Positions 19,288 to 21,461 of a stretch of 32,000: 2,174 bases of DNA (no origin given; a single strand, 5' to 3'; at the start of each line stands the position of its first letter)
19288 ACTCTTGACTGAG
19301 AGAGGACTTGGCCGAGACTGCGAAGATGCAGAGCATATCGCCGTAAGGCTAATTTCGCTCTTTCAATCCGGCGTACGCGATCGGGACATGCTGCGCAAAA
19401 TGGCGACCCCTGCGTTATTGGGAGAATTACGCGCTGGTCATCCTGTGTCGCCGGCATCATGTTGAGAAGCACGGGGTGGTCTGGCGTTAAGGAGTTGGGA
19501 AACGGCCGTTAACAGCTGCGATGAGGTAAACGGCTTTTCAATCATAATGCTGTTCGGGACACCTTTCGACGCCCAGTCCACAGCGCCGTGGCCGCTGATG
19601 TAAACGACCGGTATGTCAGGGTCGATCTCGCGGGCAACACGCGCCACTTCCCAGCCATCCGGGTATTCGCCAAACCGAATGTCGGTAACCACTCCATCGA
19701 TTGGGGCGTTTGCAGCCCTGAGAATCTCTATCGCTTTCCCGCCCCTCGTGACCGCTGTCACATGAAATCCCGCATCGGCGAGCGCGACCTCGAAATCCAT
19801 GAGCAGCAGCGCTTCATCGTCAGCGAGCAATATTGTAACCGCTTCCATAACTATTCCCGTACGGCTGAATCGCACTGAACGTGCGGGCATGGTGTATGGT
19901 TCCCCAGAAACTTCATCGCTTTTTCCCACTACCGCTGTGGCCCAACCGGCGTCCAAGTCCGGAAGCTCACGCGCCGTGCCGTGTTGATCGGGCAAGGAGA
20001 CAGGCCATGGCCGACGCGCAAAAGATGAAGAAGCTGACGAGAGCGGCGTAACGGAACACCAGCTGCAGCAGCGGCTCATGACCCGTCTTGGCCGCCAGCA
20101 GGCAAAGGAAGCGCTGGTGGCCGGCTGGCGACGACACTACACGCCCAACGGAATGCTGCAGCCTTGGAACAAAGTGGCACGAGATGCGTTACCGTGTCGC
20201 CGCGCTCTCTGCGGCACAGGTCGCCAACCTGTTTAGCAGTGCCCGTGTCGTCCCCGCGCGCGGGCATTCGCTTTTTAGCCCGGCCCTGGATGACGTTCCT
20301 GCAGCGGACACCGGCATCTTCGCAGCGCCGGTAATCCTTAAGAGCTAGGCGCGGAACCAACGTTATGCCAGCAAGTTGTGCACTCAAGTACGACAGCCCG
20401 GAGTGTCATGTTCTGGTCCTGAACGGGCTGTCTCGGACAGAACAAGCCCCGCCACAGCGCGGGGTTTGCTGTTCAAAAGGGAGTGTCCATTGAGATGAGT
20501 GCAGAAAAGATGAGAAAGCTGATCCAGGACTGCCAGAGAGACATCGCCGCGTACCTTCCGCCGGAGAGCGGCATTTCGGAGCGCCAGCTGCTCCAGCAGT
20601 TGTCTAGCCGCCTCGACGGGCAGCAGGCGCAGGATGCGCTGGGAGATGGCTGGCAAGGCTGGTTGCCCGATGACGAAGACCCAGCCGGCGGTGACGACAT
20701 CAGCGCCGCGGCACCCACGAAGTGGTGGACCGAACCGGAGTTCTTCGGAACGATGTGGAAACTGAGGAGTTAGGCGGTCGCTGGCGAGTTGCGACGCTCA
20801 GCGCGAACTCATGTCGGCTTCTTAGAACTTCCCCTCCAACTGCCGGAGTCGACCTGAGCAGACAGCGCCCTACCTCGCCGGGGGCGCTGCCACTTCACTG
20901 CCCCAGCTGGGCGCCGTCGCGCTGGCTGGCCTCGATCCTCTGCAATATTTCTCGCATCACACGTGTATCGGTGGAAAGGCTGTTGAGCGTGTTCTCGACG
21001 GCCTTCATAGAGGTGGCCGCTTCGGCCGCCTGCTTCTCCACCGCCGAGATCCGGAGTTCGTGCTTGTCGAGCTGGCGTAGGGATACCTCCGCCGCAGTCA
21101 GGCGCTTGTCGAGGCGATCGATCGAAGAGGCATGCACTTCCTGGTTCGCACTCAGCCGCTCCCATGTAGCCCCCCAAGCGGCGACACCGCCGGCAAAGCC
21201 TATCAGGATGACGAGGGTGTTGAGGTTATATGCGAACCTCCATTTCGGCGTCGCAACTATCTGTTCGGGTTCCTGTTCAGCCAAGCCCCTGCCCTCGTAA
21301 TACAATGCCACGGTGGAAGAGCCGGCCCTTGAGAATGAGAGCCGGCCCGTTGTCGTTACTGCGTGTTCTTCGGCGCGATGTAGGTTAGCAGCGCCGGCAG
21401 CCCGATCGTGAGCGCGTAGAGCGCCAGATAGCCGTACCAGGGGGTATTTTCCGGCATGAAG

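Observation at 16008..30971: The island is a hotspot of general-stress-response promoter motifs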

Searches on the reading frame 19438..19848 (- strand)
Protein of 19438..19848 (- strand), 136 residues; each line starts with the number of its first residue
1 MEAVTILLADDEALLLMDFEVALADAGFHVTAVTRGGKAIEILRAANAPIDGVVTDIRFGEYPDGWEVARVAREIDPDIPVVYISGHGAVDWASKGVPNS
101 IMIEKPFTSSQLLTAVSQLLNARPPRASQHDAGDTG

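Call 14: search_protein_families(library=pfam, max_evalue=0.01, proteins=[window:19438-19848:-])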
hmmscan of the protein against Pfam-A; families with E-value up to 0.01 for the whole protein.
window:19438-19848:- (136 aa): 1 family
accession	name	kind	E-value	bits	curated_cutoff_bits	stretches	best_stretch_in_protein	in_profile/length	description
PF00072.30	Response_reg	-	1.9e-12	47.7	30.2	1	6-116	1-110/111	Response regulator receiver domain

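Call 70: search_protein_families(library=ncbifam, max_evalue=0.01, proteins=[window:19438-19848:-])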
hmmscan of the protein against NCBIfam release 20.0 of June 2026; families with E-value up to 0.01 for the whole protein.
window:19438-19848:- (136 aa): 44 families (the best 25 are shown)
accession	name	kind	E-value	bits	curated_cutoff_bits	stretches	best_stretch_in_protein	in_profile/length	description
NF046022.1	RespRegCpdRBruc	equivalog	1.5e-16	60.5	180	1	4-122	2-119/120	cell cycle two-component system response regulator CpdR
NF051870.1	NAssimRespRegNtrX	equivalog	1.1e-12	47.5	600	1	5-122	3-121/452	nitrogen assimilation response regulator NtrX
NF009971.0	PRK13435.1-2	subfamily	2.9e-11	43.4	151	1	6-117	3-110/141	response regulator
NF046020.1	HisKinCckABruc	equivalog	7.7e-11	40.6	1000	1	5-120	751-867/868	cell cycle histidine kinase CckA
NF006900.1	PRK09390.1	equivalog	8.6e-11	41.7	255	1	3-131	4-131/203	response regulator FixJ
NF047793.1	ResRegPgtA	equivalog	9e-11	41.2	650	1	3-124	5-125/414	two-component system response regulator PgtA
NF006623.1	PRK09191.1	subfamily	8.4e-10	38.8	240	1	4-122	138-254/258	PhyR family response regulator anti-anti-sigma factor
NF011695.0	PRK15115.1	equivalog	4.1e-09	35.7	763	1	3-126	6-128/445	two-component system response regulator GlrR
NF033120.0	vanR_FM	exception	8.6e-09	35.4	460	1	1-117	1-115/231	vancomycin resistance response regulator transcription factor, VanR-F/VanR-M family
NF010076.0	PRK13557.1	subfamily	3.6e-08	32.3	631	1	5-122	417-535/540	histidine kinase famiy protein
NF053512.1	nitric_RR_NosR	exception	8e-07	28.4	400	1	6-123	1-118/422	response regulator c-di-GMP phosphodiesterase, NosR family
NF009973.0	PRK13435.1-4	equivalog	8.6e-07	29.1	158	1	3-123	8-125/154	response regulator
NF045717.1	DVU0259_DivK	exception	8.6e-07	29.1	160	1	5-120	4-116/117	DVU0259 family response regulator domain-containing protein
NF045505.1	RR_RssB_Pseudo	equivalog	1.7e-06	27.3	700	1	3-91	5-90/394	two-component system response regulator RssB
NF010430.0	PRK13856.1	equivalog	1.8e-06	27.8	344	1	6-130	4-127/241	two-component response regulator VirG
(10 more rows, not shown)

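Call 71: search_dna_similar(query=window:19438-19848:-, collection=plasmids, mode=protein, max_rows=40, rows=spread, max_evalue=1e-20)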
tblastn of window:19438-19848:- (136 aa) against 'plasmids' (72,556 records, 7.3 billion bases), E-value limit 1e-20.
Records with a match: 135; places in all: 216; records where one place covers at least 80% of the query: 107.
Best place of each record, by identity: >=99% 10; 95-99% 6; 90-95% 2; 60-80% 74; <60% 43.
By first word of the organism name: Sinorhizobium 92; Rhizobium 14; Mesorhizobium 11; Bradyrhizobium 9; Sphingobium 4; Sulfitobacter 3; Phenylobacterium 1; Phyllobacterium 1.
By predicted mobility (MOB-suite, as given by PLSDB): conjugative 74; non-mobilizable 36; mobilizable 25.
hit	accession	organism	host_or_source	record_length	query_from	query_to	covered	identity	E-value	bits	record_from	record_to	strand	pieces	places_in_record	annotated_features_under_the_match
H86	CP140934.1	Sinorhizobium meliloti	Medicago lupulina,whole organism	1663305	1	136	100%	100.0%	5e-77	254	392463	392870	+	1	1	response regulator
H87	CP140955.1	Sinorhizobium meliloti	Medicago lupulina,whole organism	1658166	1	136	100%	100.0%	8e-76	251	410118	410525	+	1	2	response regulator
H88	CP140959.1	Sinorhizobium meliloti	Medicago lupulina,whole organism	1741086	1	136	100%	100.0%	8e-76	251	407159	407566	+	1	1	response regulator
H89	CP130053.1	Sinorhizobium meliloti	Medicago,Cell culture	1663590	1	136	100%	98.5%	1e-75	250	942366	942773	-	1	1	response regulator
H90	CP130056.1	Sinorhizobium meliloti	Medicago,Cell culture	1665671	1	136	100%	98.5%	1e-75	250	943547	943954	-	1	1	response regulator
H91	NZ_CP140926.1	Sinorhizobium medicae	Medicago lupulina,whole organism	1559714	1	132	97%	74.2%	4e-52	182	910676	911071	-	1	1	none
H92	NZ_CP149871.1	Sinorhizobium medicae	Melilotus albus,Cell Culture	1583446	1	132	97%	74.2%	3e-51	180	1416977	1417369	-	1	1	none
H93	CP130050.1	Sinorhizobium meliloti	Medicago,Cell culture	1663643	34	136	76%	91.3%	5e-54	188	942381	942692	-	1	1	none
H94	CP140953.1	Sinorhizobium meliloti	Medicago lupulina,whole organism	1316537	1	132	97%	69.7%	3e-43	157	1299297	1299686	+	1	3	response regulator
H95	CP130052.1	Sinorhizobium meliloti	Medicago,Cell culture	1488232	1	132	97%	69.7%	3e-43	157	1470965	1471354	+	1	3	response regulator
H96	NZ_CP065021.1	Sinorhizobium meliloti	Medicago sativa subsp. varia (Martyn) ...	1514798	1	132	97%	69.7%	3e-43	157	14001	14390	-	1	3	none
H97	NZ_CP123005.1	Sinorhizobium meliloti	Medicago sativa,cell culture,nodules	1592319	1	132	97%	69.7%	3e-43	157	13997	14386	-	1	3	none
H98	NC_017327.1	Sinorhizobium meliloti SM11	-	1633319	1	132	97%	69.7%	3e-43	157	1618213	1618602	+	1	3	none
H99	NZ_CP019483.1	Sinorhizobium meliloti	alfalfa,whole organism,alfalfa nodule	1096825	1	132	97%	69.7%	3e-43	157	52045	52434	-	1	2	record has no annotation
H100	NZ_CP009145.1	Sinorhizobium meliloti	Medicago orbicularis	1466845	1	132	97%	69.7%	3e-43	157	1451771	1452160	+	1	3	none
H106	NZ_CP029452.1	Sinorhizobium fredii CCBAU 25509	Glycine soja,cell culture,plant root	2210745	1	134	99%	62.2%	7e-40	148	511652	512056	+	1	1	record has no annotation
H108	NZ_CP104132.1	Sinorhizobium sp. K101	Phaseolus vulgaris,cell ...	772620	1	123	90%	66.7%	2e-41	152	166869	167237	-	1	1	response regulator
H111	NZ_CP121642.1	Rhizobium sp. CC1099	Onobrychis viciifolia,cell culture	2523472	1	121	89%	57.9%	1e-34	133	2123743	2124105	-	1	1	none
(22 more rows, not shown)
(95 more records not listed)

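Call 72: get_annotated_region(hit=H91, flank=300)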
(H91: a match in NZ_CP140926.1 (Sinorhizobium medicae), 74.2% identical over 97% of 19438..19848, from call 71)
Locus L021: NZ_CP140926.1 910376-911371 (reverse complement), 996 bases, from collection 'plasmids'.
description: Sinorhizobium medicae strain ml18 plasmid pSymB, complete sequence
organism: Sinorhizobium medicae (NCBI taxid 110321)
taxonomy: Bacteria; Pseudomonadota; Alphaproteobacteria; Hyphomicrobiales; Rhizobiaceae; Sinorhizobium; Sinorhizobium medicae
host: -; source: Medicago lupulina,whole organism; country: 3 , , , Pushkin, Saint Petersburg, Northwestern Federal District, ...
typing (MOB-suite, as given by PLSDB): mobilizable; relaxase MOBQ
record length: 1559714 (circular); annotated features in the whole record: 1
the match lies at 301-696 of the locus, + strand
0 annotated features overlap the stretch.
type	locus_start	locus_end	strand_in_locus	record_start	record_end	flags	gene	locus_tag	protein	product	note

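Call 73: get_annotated_region(hit=H98, flank=300)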
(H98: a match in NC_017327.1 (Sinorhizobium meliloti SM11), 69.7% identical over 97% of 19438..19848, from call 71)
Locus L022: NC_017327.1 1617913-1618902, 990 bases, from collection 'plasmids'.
description: Sinorhizobium meliloti SM11 plasmid pSmeSM11c, complete sequence
organism: Sinorhizobium meliloti SM11 (NCBI taxid 707241)
taxonomy: Bacteria; Pseudomonadota; Alphaproteobacteria; Hyphomicrobiales; Rhizobiaceae; Sinorhizobium; Sinorhizobium meliloti; Sinorhizobium meliloti SM11
host: -; source: -; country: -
typing (MOB-suite, as given by PLSDB): conjugative; relaxase MOBP,MOBQ; mating-pair formation MPF_T
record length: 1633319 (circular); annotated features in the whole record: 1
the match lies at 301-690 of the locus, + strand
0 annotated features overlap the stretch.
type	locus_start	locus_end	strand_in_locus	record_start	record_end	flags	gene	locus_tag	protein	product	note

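Call 74: get_annotated_region(hit=H106, flank=300)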
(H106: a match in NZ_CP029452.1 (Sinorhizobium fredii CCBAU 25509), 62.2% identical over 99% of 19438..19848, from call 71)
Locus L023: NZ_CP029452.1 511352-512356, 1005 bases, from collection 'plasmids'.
description: Sinorhizobium fredii CCBAU 25509 plasmid pSF25509b, complete sequence
organism: Sinorhizobium fredii CCBAU 25509 (NCBI taxid 1128330)
taxonomy: Bacteria; Pseudomonadota; Alphaproteobacteria; Hyphomicrobiales; Rhizobiaceae; Sinorhizobium; Sinorhizobium fredii; Sinorhizobium fredii CCBAU 25509
host: -; source: Glycine soja,cell culture,plant root; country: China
typing (MOB-suite, as given by PLSDB): conjugative; relaxase MOBQ; mating-pair formation MPF_T
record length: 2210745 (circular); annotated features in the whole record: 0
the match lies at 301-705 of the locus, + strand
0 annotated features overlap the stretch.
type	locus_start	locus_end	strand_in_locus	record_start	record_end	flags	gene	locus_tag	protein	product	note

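Call 75: get_annotated_region(hit=H111, flank=300)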
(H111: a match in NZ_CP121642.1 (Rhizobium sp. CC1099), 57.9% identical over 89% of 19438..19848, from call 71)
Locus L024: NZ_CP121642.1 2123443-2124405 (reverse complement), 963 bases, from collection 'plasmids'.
description: Rhizobium sp. CC1099 plasmid pCC1099_1, complete sequence
organism: Rhizobium sp. CC1099 (NCBI taxid 3039160)
taxonomy: Bacteria; Pseudomonadota; Alphaproteobacteria; Hyphomicrobiales; Rhizobiaceae; Rhizobium; Rhizobium sp. CC1099
host: -; source: Onobrychis viciifolia,cell culture; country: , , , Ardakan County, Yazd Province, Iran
typing (MOB-suite, as given by PLSDB): non-mobilizable
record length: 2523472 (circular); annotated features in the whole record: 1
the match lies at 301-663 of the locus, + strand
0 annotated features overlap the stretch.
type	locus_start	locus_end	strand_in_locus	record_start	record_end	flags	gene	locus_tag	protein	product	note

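Call 76: get_annotated_region(hit=H108, flank=300)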
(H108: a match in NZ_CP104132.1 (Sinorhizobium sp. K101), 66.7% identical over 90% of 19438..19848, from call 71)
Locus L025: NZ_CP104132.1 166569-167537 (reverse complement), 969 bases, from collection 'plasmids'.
description: Sinorhizobium sp. K101 plasmid pK101b, complete sequence
organism: Sinorhizobium sp. K101 (NCBI taxid 2976820)
taxonomy: Bacteria; Pseudomonadota; Alphaproteobacteria; Hyphomicrobiales; Rhizobiaceae; Sinorhizobium; Sinorhizobium sp. K101
host: -; source: Phaseolus vulgaris,cell culture,Phaseolus vulgaris nodule,nodule from plant grown in inoculum free soil; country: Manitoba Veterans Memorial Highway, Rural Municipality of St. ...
typing (MOB-suite, as given by PLSDB): non-mobilizable
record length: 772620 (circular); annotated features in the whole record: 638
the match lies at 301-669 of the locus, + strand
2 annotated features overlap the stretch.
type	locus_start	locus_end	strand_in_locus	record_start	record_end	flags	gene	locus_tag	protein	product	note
CDS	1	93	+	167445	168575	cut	-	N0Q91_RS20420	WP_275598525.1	IS1595 family transposase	-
CDS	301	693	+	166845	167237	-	-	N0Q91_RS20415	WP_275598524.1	response regulator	GO:0000160 - phosphorelay signal transduction system [Evidence IEA]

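Call 84: search_solved_structures(query=window:19438-19848:-, max_evalue=1e-8, show_alignments=3)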
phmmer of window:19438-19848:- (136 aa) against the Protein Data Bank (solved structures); distinct sequences matched with E-value up to 1e-8: 1.
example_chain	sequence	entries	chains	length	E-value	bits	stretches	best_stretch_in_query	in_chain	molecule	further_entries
2rdm_A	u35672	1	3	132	1.9e-56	192.7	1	1-127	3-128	Response regulator receiver protein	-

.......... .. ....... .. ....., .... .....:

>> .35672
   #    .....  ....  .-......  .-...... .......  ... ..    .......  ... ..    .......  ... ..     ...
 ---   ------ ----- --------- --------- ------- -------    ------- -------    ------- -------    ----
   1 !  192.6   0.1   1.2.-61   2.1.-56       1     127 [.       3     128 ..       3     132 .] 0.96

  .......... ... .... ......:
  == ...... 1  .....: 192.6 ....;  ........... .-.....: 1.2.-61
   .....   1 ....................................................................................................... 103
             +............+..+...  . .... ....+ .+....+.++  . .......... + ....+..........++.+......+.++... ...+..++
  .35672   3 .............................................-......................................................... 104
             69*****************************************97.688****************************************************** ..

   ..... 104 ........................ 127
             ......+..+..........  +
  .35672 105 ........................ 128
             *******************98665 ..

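Call 92: search_solved_structures(query=window:19438-19848:-, max_evalue=0.000001, show_alignments=0)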
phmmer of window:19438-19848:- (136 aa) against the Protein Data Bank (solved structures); distinct sequences matched with E-value up to 0.000001: 7.
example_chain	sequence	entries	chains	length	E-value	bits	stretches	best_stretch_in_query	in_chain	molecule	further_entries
2rdm_A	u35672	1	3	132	1.9e-56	192.7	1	1-127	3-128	Response regulator receiver protein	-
1l5y_A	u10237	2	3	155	1.6e-08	37.6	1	3-116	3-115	C4-DICARBOXYLATE TRANSPORT TRANSCRIPTIONAL REGULATORY PROTEIN DCTD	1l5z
1qkk_A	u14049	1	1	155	1.7e-08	37.6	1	3-116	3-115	C4-DICARBOXYLATE TRANSPORT TRANSCRIPTIONAL REGULATORY PROTEIN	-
3jte_A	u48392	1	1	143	1.9e-08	37.4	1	4-123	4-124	Response regulator receiver protein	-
1ys6_A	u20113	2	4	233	2.5e-08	37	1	5-128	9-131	Transcriptional regulatory protein prrA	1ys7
3cg4_A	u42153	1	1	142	8.6e-08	35.3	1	6-115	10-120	Response regulator receiver domain protein (CheY-like)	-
9by5_A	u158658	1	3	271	8.7e-08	35.3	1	6-120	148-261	Response regulator receiver protein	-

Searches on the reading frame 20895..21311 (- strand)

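Call 14: search_protein_families(library=pfam, max_evalue=0.01, proteins=[window:20895-21311:-])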
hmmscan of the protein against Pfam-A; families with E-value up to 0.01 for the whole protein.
window:20895-21311:- (138 aa): 1 family
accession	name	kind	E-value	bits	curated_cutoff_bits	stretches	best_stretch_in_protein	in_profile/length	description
PF10779.14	XhlA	-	0.00041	20.9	34.7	1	80-116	12-48/67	Haemolysin XhlA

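Call 70: search_protein_families(library=ncbifam, max_evalue=0.01, proteins=[window:20895-21311:-])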
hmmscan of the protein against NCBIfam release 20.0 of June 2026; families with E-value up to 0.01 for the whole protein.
window:20895-21311:- (138 aa): 3 families
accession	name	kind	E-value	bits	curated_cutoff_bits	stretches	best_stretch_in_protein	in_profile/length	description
TIGR02971.1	heterocyst_DevB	subfamily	0.0013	18.2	129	1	43-117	99-177/327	ABC exporter membrane fusion protein, DevB family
TIGR02290.1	M3_fam_3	subfamily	0.0017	17.4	561.7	1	42-121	158-238/587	M3 family oligoendopeptidase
NF045487.1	ASRP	equivalog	0.0034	16.1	300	1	54-129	124-285/593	archaea-specific SMC-related protein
